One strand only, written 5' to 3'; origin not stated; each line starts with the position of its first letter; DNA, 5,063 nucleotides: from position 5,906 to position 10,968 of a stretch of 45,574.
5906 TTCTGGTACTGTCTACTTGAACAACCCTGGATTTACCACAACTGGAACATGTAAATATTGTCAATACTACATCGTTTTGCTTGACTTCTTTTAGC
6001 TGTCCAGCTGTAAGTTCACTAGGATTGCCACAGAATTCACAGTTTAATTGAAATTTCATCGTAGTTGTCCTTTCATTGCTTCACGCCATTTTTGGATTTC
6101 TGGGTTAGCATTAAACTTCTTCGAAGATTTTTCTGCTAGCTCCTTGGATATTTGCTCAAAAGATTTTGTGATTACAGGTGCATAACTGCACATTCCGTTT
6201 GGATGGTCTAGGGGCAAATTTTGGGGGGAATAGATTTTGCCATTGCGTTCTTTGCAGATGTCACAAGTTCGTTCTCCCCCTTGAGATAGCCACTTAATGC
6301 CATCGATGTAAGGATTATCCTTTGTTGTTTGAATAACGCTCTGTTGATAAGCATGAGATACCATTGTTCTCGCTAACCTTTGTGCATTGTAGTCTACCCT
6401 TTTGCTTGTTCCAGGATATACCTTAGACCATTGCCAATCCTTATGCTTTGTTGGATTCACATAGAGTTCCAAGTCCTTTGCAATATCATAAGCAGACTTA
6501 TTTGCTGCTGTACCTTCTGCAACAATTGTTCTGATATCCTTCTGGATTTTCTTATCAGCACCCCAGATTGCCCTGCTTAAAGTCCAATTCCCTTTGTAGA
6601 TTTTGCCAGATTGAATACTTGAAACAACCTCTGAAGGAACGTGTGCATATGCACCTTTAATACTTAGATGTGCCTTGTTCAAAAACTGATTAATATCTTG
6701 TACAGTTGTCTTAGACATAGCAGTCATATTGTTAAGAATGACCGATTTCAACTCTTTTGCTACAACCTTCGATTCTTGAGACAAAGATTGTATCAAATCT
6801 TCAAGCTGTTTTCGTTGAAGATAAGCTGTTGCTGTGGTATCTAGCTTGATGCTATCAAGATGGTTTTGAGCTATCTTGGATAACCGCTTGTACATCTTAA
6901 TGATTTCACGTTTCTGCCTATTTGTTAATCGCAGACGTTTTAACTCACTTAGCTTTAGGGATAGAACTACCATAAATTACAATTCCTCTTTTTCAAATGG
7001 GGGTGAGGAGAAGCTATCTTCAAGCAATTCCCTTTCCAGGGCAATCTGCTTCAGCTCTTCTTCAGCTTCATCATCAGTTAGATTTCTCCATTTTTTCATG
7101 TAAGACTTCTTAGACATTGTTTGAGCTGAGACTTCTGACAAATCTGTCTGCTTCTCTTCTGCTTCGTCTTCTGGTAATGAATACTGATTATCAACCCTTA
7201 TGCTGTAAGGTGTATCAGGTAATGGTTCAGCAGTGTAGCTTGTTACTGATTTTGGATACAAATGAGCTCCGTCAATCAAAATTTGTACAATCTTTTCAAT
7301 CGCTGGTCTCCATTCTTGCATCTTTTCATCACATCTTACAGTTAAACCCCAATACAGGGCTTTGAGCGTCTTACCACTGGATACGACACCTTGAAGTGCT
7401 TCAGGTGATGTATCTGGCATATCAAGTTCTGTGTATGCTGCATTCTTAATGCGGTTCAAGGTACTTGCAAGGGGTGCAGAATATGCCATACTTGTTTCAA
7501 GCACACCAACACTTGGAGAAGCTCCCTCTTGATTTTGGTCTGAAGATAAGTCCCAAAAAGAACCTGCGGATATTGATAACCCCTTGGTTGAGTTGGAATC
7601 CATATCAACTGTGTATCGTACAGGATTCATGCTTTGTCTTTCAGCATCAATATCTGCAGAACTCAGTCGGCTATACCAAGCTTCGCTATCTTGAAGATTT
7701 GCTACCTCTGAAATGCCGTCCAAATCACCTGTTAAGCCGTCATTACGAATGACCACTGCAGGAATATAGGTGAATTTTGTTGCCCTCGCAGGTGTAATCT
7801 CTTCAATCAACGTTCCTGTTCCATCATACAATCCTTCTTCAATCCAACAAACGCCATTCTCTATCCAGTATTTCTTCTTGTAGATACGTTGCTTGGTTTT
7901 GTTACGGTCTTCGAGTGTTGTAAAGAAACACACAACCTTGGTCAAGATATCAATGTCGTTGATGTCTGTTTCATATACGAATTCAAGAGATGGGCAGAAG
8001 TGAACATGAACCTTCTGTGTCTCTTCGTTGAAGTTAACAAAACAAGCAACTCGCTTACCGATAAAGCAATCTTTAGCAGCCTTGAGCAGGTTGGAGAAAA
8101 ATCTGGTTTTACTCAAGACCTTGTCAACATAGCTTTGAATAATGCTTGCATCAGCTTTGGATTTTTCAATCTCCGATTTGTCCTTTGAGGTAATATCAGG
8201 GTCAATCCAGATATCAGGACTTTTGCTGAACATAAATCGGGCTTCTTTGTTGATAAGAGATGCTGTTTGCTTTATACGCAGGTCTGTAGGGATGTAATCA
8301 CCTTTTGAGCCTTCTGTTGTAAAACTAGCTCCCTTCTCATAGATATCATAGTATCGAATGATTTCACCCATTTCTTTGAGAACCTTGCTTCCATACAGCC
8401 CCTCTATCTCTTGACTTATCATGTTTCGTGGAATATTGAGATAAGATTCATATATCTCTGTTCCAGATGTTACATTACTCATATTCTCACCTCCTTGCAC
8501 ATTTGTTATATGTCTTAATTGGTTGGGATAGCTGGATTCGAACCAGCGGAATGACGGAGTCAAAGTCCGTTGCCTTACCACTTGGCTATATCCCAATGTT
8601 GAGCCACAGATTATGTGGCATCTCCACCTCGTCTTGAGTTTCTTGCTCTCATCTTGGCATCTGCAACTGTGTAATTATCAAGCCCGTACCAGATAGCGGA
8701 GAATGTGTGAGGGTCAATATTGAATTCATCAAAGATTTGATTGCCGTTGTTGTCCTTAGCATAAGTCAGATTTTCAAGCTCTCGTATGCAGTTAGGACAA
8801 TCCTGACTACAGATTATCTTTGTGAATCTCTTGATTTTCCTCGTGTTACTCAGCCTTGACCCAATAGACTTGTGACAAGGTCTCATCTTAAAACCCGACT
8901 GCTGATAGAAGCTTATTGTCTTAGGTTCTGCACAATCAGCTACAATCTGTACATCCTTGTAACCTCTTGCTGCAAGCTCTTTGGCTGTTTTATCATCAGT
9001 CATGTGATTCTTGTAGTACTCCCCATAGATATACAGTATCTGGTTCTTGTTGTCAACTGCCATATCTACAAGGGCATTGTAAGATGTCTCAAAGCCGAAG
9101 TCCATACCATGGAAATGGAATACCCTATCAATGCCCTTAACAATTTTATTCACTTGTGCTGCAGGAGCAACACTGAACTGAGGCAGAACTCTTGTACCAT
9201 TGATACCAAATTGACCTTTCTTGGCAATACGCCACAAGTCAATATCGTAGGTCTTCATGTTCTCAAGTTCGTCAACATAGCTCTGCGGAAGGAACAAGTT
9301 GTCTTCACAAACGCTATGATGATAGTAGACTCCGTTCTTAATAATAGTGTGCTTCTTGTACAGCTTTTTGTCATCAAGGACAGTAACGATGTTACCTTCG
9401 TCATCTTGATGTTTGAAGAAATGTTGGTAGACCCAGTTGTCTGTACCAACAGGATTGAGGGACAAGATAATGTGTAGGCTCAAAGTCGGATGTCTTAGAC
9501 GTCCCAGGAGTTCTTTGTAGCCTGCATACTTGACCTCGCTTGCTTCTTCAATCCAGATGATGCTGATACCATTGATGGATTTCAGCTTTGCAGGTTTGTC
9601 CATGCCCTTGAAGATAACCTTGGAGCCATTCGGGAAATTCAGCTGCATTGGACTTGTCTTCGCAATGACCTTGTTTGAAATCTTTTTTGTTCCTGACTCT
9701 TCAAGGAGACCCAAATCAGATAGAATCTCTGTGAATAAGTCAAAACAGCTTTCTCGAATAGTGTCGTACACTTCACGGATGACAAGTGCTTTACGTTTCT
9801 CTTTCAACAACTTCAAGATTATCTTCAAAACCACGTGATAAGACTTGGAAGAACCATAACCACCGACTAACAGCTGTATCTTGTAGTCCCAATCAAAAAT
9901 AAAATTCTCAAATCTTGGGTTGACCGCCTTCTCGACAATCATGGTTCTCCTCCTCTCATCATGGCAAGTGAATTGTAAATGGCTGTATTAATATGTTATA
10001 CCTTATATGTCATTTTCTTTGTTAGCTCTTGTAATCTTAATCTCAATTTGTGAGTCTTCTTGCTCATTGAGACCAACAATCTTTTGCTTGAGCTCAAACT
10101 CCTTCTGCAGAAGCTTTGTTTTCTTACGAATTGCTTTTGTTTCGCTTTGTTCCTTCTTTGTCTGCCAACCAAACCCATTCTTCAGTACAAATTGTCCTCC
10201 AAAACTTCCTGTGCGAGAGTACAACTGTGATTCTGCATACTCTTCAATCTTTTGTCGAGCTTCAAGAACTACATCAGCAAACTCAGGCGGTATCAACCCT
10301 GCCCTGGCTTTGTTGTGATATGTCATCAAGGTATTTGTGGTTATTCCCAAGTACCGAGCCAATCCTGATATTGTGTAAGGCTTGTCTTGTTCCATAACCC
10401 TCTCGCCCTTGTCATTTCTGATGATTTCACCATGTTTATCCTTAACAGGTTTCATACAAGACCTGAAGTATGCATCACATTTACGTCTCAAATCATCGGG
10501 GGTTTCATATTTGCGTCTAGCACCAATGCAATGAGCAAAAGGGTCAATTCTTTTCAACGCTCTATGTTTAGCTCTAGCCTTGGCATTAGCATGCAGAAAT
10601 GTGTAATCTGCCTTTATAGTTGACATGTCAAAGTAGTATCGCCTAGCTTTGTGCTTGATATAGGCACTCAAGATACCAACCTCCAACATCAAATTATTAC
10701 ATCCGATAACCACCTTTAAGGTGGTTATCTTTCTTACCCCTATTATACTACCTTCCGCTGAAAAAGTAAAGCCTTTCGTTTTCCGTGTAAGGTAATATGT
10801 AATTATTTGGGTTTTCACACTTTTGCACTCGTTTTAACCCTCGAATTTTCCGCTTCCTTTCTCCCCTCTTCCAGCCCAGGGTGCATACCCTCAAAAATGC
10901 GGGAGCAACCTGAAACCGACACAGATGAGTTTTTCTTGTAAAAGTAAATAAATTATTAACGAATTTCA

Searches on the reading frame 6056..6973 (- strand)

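Call 18: search_protein_families(library=phrogs, proteins=[window:6056-6973:-], max_evalue=0.001)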
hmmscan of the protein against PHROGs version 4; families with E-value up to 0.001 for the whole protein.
window:6056-6973:- (305 aa): 14 families
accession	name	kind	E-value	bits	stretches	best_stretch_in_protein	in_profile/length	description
phrog_1657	-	head and packaging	1.7e-59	202.8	1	12-302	25-331/337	head morphogenesis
phrog_21401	-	tail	2.1e-48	166.2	1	11-280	13-287/566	pilot protein for DNA ejection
phrog_595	-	head and packaging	6.1e-27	96.1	1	22-299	66-329/513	head maturation protease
phrog_115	-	head and packaging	1.5e-24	88.2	1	22-300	60-348/665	minor head protein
phrog_7625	-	head and packaging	2.1e-22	80.7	1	12-286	8-266/504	head morphogenesis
phrog_4728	-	head and packaging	2.2e-21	77.3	1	17-299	22-340/591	head morphogenesis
phrog_2841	-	head and packaging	2e-13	51.3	1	22-280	76-319/525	minor head protein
phrog_2468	-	head and packaging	3.5e-11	44.1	1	141-246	146-234/303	head morphogenesis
phrog_6577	-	unknown function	3.6e-11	43.1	1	137-263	109-225/1066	-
phrog_241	-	head and packaging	3.7e-11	43.8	1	15-303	30-298/679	head morphogenesis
phrog_4611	-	head and packaging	5.5e-07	29.3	1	19-249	12-240/710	minor head protein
phrog_3517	-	head and packaging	1.6e-06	28.7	0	191-264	229-307/371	head morphogenesis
phrog_21789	-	head and packaging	3e-06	26.2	1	58-269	59-261/1195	virion structural protein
phrog_19480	-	head and packaging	0.00074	18.9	1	196-267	664-736/737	head morphogenesis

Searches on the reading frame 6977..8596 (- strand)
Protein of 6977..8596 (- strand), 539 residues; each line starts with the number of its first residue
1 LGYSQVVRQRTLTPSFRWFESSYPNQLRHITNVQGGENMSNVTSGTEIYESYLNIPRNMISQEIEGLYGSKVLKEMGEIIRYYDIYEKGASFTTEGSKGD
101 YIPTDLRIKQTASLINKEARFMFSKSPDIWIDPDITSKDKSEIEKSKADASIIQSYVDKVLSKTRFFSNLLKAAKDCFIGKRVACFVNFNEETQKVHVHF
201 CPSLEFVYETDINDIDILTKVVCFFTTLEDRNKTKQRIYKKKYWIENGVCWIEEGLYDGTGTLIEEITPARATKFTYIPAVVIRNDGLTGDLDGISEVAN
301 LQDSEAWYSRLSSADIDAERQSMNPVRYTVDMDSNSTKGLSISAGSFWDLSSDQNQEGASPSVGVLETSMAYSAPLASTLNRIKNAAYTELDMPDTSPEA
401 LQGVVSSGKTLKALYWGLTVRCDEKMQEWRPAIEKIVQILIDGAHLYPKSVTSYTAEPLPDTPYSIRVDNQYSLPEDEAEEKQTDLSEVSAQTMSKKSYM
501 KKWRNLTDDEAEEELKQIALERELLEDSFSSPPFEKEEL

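Call 18: search_protein_families(library=phrogs, proteins=[window:6977-8596:-], max_evalue=0.001)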
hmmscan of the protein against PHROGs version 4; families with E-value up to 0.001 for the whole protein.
window:6977-8596:- (539 aa): 2 families
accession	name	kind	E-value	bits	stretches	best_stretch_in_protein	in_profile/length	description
phrog_64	-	head and packaging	1.6e-35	123.6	1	45-527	59-500/547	portal protein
phrog_533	-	head and packaging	7.4e-15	55.4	2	426-521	391-479/495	portal protein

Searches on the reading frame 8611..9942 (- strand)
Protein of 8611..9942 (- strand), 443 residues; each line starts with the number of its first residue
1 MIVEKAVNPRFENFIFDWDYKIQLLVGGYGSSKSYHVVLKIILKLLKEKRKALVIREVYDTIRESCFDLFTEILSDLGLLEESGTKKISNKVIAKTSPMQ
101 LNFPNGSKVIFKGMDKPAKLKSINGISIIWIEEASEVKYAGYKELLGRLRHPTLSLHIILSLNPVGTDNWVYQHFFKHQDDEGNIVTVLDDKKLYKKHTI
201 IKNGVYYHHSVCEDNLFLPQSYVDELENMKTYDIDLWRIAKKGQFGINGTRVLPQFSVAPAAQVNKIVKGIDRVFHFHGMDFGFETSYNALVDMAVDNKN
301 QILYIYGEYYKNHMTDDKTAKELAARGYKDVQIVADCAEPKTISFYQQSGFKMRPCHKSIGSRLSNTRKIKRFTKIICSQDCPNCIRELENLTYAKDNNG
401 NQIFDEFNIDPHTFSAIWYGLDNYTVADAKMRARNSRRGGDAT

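Call 18: search_protein_families(library=phrogs, proteins=[window:8611-9942:-], max_evalue=0.001)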
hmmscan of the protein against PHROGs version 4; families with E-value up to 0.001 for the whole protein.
window:8611-9942:- (443 aa): 6 families
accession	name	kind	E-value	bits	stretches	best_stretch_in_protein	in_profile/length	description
phrog_3717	-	head and packaging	4.2e-47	161.9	2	1-185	5-184/277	terminase large subunit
phrog_2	-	head and packaging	6.3e-46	158.5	1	9-430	266-597/807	terminase large subunit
phrog_5653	-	head and packaging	5.8e-28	99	1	277-435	33-190/199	terminase large subunit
phrog_6672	-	head and packaging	2.7e-18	66.9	1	299-429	3-134/145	terminase large subunit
phrog_979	-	head and packaging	1.5e-13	51.3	1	19-180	165-319/642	terminase large subunit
phrog_8711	-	head and packaging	3.4e-07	31.3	1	1-79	7-85/89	terminase large subunit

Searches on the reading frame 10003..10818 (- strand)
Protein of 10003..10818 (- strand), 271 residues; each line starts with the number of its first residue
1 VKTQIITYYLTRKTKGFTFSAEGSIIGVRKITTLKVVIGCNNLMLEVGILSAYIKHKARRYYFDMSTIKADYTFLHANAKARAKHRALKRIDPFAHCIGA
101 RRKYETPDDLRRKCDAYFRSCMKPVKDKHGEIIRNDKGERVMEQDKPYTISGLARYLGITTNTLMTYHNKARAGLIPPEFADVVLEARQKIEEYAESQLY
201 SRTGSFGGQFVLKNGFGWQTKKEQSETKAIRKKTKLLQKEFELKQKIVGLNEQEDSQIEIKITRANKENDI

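Call 18: search_protein_families(library=phrogs, proteins=[window:10003-10818:-], max_evalue=0.001)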
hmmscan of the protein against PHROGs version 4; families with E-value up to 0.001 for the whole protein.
window:10003-10818:- (271 aa): 1 family
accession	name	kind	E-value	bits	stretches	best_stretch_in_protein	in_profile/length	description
phrog_606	-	head and packaging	1.1e-21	78.5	1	99-234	20-146/167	terminase small subunit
